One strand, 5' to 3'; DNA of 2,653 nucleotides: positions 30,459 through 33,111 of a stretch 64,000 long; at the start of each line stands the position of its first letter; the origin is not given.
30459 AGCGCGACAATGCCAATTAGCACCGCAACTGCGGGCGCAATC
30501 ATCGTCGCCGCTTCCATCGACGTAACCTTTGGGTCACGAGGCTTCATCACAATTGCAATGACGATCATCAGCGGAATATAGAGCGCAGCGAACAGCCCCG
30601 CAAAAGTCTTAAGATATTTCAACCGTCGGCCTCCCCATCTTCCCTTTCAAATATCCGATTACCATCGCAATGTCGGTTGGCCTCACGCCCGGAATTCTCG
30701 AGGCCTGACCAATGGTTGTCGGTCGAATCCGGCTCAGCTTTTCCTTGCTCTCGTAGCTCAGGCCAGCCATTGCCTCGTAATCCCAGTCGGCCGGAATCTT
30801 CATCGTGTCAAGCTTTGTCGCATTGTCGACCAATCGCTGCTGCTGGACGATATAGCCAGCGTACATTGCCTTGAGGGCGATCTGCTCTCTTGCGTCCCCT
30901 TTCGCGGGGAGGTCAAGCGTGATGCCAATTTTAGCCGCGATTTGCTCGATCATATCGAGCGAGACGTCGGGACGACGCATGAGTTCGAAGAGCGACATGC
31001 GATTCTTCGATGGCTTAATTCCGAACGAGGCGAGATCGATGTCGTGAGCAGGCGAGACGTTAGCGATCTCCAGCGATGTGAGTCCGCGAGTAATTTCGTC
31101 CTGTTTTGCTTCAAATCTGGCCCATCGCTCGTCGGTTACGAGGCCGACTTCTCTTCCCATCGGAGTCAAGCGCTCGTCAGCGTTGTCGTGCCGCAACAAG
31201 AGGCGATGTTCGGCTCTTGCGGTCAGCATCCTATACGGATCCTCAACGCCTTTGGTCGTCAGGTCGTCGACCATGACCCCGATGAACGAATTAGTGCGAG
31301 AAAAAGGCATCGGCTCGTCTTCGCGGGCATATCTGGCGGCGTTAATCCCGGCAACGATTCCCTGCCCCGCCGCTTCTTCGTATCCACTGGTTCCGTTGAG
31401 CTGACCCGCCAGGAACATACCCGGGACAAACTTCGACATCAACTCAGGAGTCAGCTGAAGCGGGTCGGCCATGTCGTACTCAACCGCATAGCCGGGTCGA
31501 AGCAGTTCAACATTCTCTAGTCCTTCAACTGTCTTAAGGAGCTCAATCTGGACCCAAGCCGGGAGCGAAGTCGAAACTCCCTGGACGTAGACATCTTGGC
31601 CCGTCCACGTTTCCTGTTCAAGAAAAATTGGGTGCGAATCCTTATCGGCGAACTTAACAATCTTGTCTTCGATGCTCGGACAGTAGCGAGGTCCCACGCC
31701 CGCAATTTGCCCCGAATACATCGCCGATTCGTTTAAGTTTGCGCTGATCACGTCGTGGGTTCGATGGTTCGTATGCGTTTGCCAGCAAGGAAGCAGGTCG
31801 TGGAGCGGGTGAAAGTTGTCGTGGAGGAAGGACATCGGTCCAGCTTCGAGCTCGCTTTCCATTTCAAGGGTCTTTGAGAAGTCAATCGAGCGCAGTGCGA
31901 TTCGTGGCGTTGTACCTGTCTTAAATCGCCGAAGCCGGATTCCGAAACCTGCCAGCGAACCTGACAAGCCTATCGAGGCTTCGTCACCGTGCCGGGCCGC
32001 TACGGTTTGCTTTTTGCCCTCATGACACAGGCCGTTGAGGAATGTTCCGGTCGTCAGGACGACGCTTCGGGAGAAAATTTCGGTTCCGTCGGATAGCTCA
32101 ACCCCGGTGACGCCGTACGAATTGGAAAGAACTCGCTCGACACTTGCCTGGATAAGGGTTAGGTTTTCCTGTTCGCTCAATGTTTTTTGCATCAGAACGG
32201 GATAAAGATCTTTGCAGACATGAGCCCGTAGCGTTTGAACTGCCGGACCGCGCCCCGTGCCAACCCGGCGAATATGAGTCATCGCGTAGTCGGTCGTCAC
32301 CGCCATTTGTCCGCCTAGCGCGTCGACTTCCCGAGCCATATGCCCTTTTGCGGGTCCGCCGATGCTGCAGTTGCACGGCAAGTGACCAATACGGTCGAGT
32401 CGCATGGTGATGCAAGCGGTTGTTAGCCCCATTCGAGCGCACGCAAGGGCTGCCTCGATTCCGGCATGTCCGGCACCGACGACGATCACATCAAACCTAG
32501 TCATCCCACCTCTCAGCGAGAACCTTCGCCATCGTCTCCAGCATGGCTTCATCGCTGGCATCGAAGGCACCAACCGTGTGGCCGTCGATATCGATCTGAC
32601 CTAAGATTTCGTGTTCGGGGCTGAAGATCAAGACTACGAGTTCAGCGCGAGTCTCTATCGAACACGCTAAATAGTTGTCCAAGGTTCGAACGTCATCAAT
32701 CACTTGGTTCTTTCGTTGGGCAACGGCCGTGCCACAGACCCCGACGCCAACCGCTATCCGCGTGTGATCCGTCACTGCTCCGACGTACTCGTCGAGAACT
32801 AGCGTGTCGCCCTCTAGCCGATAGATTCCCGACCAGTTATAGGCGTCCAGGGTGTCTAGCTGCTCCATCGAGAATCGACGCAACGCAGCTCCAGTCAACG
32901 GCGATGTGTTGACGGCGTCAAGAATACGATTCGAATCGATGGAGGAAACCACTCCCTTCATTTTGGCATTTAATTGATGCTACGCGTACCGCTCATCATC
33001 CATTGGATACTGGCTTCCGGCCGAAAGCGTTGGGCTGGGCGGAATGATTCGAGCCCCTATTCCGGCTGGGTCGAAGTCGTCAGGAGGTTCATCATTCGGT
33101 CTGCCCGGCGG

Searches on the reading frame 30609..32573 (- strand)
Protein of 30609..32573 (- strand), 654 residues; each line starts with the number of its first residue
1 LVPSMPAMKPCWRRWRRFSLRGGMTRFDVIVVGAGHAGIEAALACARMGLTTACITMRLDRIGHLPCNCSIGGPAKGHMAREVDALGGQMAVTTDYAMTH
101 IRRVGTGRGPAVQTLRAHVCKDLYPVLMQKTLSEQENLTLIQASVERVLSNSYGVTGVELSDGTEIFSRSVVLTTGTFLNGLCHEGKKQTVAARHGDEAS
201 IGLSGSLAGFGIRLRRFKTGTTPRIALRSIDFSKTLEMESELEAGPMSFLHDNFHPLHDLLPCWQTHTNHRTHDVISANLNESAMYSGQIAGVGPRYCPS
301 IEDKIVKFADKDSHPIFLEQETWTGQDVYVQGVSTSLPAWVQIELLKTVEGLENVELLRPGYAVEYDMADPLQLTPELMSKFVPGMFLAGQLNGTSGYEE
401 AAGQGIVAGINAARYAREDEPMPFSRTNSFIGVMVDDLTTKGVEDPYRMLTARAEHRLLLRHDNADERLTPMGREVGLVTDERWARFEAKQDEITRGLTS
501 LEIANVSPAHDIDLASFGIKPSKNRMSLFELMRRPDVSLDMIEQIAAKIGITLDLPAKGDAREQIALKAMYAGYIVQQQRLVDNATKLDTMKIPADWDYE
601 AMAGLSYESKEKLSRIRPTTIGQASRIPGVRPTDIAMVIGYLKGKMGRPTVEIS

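Call 50: search_protein_families(library=pfam, proteins=[window:30609-32573:-], max_evalue=0.0001)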
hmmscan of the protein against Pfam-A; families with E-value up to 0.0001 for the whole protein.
window:30609-32573:- (654 aa): 6 families
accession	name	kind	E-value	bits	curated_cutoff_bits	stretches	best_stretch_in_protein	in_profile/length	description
PF01134.28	GIDA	-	7.9e-141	470.1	22.1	1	28-419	1-390/391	Glucose inhibited division protein A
PF13932.14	SAM_GIDA_C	-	6.7e-22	77.5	27.1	1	586-637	4-55/57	tRNA modifying enzyme MnmG/GidA C-terminal helical bundle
PF21680.2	GIDA_C_1st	-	5.2e-16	59.6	24.7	1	481-579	1-96/96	tRNA modifying enzyme MnmG/GidA C-terminal helical domain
PF12831.13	FAD_oxidored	-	4.7e-06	26.6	27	1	28-68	1-40/416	FAD dependent oxidoreductase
PF00890.30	FAD_binding_2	-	7.2e-06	25.9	20.4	1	28-56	1-29/414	FAD binding domain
PF07992.20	Pyr_redox_2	-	1e-05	25.5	26.1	1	27-182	1-114/291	Pyridine nucleotide-disulphide oxidoreductase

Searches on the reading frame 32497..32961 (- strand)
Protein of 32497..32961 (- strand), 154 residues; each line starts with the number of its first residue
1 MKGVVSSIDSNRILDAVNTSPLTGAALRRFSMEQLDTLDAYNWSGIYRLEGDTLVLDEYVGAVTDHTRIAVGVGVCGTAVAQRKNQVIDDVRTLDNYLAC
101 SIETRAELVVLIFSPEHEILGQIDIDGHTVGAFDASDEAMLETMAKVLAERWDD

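Call 50: search_protein_families(library=pfam, proteins=[window:32497-32961:-], max_evalue=0.0001)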
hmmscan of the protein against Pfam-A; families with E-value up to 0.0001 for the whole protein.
window:32497-32961:- (154 aa): 2 families
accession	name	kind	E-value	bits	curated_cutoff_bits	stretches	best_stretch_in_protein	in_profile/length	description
PF13185.12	GAF_2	-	3.6e-08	34.1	28.6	1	46-149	25-132/136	GAF domain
PF01590.32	GAF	-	1e-05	26.5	22.4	1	44-149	22-130/133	GAF domain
